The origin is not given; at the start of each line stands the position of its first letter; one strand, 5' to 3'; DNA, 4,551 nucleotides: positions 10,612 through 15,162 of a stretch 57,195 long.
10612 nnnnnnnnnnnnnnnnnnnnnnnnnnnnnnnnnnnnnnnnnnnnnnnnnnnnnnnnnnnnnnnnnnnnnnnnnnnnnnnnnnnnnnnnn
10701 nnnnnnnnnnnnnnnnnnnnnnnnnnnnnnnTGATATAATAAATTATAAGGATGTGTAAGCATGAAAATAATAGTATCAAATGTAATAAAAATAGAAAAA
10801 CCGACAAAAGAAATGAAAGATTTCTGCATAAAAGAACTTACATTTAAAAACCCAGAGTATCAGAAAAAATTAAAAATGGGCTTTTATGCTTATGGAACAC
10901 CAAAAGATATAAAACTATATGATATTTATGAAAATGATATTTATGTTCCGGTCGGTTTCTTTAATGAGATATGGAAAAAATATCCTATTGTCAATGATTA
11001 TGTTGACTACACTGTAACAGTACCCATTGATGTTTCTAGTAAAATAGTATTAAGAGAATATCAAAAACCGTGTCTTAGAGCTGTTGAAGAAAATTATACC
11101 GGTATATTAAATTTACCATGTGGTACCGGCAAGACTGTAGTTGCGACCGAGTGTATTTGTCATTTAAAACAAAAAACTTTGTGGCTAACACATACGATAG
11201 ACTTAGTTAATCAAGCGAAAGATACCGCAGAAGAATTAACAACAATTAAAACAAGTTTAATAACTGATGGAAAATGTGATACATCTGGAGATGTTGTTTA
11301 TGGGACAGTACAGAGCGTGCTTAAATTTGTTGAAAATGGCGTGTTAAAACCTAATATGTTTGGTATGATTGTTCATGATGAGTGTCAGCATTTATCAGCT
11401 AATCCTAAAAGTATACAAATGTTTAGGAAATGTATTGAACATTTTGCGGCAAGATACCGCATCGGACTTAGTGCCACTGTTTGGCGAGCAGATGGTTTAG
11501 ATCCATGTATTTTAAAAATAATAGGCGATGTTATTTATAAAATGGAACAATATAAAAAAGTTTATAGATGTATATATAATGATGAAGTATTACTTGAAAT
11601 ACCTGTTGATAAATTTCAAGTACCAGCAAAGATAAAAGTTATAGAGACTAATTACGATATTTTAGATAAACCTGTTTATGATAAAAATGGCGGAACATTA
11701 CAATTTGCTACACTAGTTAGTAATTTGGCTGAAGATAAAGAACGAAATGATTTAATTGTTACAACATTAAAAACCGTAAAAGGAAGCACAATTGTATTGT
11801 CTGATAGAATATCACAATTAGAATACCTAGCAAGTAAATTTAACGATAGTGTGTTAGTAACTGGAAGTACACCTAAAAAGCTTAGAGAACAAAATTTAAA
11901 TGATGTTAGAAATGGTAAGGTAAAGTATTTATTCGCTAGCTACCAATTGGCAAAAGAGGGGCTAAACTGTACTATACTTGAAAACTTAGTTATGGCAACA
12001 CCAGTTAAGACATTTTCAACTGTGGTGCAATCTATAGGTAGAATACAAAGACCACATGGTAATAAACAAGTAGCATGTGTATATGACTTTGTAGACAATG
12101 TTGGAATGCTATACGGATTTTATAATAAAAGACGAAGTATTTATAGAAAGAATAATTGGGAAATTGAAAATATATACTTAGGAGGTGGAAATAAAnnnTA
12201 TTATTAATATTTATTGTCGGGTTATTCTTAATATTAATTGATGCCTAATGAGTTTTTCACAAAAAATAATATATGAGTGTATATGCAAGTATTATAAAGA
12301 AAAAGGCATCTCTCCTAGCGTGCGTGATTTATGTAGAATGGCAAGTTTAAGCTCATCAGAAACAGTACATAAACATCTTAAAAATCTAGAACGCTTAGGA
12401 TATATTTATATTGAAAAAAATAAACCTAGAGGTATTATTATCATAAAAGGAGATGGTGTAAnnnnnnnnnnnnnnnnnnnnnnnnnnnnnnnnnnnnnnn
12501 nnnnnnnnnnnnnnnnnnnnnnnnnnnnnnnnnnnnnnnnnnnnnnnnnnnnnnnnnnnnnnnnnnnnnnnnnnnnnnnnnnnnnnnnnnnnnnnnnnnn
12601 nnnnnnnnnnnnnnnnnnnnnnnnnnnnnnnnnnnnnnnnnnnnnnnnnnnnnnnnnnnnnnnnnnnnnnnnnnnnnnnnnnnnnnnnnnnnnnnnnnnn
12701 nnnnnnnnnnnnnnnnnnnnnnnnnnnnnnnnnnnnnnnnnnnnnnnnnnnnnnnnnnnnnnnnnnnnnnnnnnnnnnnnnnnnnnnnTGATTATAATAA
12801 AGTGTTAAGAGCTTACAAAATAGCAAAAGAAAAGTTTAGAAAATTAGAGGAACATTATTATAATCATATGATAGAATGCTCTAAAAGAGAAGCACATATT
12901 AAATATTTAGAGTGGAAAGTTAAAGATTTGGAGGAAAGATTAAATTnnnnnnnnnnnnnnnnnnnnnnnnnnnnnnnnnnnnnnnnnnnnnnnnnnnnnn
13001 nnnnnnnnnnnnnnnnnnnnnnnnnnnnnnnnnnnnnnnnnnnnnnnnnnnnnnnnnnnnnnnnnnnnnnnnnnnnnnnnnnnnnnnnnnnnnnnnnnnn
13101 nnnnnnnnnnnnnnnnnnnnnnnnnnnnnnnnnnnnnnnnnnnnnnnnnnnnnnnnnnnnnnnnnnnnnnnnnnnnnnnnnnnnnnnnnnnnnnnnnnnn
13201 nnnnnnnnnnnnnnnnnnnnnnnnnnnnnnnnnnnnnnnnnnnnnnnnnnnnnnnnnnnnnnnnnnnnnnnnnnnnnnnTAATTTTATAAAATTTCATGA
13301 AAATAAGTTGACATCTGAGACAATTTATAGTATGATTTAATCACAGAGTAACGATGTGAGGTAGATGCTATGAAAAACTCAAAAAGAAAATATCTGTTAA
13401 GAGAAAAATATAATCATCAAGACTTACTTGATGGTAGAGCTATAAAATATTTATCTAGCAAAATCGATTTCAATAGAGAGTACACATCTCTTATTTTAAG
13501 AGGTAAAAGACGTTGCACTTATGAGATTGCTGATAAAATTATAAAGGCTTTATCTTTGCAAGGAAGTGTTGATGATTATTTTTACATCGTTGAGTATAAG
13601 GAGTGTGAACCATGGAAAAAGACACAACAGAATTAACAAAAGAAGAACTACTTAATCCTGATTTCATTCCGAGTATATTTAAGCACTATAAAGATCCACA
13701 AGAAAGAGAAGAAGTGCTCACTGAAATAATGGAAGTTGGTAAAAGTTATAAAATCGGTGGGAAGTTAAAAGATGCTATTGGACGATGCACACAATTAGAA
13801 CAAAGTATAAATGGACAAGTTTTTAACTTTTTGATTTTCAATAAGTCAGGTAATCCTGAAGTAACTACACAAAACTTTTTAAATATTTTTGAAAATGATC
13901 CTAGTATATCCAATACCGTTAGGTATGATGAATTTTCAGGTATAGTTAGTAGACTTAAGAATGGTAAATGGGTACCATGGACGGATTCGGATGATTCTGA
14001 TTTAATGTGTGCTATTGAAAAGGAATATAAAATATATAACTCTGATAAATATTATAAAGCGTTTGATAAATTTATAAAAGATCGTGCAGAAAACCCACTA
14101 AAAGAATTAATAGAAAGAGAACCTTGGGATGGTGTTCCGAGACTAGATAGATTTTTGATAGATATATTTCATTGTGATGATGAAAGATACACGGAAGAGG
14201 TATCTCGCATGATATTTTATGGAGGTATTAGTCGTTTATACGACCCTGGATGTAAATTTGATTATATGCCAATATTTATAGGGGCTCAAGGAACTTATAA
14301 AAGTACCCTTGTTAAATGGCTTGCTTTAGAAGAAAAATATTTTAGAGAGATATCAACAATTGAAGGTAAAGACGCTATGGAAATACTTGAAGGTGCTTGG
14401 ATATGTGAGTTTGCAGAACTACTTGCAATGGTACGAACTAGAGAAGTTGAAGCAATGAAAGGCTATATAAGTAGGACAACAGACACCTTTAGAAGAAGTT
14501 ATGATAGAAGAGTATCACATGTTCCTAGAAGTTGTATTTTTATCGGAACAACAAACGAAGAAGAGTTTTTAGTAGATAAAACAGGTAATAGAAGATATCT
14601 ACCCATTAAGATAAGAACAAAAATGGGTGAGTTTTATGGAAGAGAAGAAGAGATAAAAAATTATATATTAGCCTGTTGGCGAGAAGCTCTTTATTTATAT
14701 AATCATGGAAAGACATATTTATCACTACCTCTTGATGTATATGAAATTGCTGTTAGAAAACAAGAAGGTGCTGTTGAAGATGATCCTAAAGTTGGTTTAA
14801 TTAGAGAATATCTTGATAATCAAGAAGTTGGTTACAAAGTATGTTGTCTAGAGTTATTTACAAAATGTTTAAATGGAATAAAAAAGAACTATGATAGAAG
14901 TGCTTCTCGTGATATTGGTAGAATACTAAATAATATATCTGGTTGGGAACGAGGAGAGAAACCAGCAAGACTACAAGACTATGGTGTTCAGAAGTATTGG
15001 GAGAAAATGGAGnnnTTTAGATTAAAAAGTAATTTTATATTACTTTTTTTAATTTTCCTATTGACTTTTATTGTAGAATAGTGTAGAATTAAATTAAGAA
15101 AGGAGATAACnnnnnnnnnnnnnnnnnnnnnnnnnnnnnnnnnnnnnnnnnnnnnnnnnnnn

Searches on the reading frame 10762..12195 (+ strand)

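Call 53: search_protein_families(library=phrogs, proteins=[window:10762-12195:+], max_evalue=0.00001)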
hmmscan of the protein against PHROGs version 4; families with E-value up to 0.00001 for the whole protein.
window:10762-12195:+ (478 aa): 5 families
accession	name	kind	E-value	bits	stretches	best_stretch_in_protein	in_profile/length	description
phrog_16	-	DNA, RNA and nucleotide metabolism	1.1e-67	230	1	12-463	208-613/986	DNA helicase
phrog_9690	-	DNA, RNA and nucleotide metabolism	7.4e-28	98.5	1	200-470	41-301/306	DNA helicase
phrog_62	-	DNA, RNA and nucleotide metabolism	4.5e-19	68.5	2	84-245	685-854/1881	DNA helicase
phrog_16259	-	DNA, RNA and nucleotide metabolism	2.2e-09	38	1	78-213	99-238/330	DNA helicase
phrog_17901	-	DNA, RNA and nucleotide metabolism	3.1e-08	35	1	390-448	14-72/109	DNA helicase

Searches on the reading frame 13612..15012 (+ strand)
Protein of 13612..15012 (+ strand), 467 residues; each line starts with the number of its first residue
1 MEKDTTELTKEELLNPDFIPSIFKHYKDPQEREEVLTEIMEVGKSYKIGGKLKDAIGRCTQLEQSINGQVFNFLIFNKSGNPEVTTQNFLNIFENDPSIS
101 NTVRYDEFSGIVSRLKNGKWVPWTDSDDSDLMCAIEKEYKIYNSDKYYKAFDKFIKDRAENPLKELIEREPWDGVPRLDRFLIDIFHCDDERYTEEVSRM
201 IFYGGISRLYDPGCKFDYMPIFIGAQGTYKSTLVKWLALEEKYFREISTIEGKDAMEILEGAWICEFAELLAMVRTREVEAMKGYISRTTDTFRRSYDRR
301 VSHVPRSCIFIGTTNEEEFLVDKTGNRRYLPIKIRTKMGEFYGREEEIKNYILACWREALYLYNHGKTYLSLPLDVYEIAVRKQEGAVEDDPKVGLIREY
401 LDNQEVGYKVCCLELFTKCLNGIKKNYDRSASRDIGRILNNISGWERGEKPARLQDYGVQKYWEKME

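Call 53: search_protein_families(library=phrogs, proteins=[window:13612-15012:+], max_evalue=0.00001)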
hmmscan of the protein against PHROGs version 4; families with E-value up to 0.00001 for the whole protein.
window:13612-15012:+ (467 aa): 7 families
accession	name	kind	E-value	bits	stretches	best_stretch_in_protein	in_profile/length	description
phrog_256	-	DNA, RNA and nucleotide metabolism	3.9e-106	357.4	2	59-404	356-704/798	DNA helicase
phrog_1313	-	DNA, RNA and nucleotide metabolism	4.1e-97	327.4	1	79-464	148-553/568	DNA helicase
phrog_15962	-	DNA, RNA and nucleotide metabolism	2.3e-41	142.9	1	78-404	399-737/835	DNA primase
phrog_16593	-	DNA, RNA and nucleotide metabolism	1.5e-33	117.1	1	160-336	501-680/823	DNA primase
phrog_2249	-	DNA, RNA and nucleotide metabolism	1.2e-23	84.7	1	211-465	520-773/802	DNA primase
phrog_36873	-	DNA, RNA and nucleotide metabolism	2e-23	83.1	1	195-406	525-729/1082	DNA helicase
phrog_4630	-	DNA, RNA and nucleotide metabolism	2.7e-15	57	1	93-334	115-365/581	DNA primase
